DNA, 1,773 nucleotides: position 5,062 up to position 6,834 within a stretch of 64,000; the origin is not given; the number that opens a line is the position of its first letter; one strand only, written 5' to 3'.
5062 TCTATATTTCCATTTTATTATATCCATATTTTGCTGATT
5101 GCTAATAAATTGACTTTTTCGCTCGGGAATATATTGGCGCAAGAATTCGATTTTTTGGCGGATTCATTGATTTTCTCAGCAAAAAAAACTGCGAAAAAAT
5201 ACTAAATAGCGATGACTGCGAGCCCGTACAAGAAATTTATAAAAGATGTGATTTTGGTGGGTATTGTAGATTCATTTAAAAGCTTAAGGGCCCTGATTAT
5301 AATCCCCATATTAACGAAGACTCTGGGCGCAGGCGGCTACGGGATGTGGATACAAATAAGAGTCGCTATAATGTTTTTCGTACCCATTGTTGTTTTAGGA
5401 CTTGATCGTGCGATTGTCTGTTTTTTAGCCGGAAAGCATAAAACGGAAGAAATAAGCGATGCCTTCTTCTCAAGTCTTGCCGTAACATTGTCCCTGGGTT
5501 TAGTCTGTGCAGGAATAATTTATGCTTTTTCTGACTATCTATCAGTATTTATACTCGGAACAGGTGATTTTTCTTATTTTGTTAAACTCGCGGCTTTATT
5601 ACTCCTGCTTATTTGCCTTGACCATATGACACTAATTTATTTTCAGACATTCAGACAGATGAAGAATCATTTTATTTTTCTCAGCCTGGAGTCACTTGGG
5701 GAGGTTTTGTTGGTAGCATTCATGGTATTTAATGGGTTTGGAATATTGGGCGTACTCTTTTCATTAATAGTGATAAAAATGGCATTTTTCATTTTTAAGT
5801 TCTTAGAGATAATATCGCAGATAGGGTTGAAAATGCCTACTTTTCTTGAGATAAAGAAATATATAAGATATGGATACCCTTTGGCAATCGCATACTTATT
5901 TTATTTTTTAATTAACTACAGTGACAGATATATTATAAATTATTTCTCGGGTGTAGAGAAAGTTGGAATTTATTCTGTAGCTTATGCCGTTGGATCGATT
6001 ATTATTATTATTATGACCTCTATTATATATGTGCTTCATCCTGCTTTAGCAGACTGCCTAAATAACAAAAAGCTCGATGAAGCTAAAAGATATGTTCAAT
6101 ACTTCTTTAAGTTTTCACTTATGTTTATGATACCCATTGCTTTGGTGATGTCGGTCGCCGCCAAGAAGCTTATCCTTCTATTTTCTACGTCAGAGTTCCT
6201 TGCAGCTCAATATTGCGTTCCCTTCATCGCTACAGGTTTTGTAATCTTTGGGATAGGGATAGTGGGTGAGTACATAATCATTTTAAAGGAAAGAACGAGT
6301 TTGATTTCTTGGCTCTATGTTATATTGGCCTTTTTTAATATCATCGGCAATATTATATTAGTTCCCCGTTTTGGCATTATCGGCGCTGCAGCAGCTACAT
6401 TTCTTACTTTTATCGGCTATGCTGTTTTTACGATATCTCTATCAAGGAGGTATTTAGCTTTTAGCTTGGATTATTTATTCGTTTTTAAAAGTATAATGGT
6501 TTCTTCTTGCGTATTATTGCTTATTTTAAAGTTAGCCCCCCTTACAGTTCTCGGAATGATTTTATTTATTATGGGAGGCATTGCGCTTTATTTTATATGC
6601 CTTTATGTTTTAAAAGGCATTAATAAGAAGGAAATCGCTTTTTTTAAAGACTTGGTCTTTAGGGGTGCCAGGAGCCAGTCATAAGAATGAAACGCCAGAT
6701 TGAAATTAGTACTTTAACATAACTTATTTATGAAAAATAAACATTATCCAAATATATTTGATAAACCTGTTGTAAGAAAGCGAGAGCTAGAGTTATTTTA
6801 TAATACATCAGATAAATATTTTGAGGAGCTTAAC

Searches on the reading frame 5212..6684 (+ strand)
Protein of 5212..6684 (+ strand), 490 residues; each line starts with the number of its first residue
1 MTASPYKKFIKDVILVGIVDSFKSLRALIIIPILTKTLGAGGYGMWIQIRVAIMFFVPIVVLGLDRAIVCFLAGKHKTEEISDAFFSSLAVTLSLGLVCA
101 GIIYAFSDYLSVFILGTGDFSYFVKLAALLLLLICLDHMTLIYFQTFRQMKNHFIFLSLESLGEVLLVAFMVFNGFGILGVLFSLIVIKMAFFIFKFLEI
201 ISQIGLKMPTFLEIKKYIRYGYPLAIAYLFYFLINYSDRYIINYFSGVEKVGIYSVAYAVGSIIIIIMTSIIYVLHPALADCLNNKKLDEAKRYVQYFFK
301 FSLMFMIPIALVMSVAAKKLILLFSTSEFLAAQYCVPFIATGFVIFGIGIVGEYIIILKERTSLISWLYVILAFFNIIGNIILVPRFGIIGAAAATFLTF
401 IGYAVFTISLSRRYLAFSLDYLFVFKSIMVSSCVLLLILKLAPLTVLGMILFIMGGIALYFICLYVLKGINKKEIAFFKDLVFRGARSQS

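Call 8: search_protein_families(library=pfam, proteins=[window:5212-6684:+], max_evalue=0.00001)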
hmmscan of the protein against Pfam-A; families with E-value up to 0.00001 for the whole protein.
window:5212-6684:+ (490 aa): 3 families
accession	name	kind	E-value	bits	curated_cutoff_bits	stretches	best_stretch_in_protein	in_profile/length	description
PF01943.22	Polysacc_synt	-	1.9e-19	70.6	28.2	1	10-281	2-272/274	Polysaccharide biosynthesis protein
PF13440.11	Polysacc_synt_3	-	3.7e-16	59.6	23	1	35-331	3-290/293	Polysaccharide biosynthesis protein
PF01554.23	MatE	-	3.6e-11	43.5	24.9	1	223-382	1-161/161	MatE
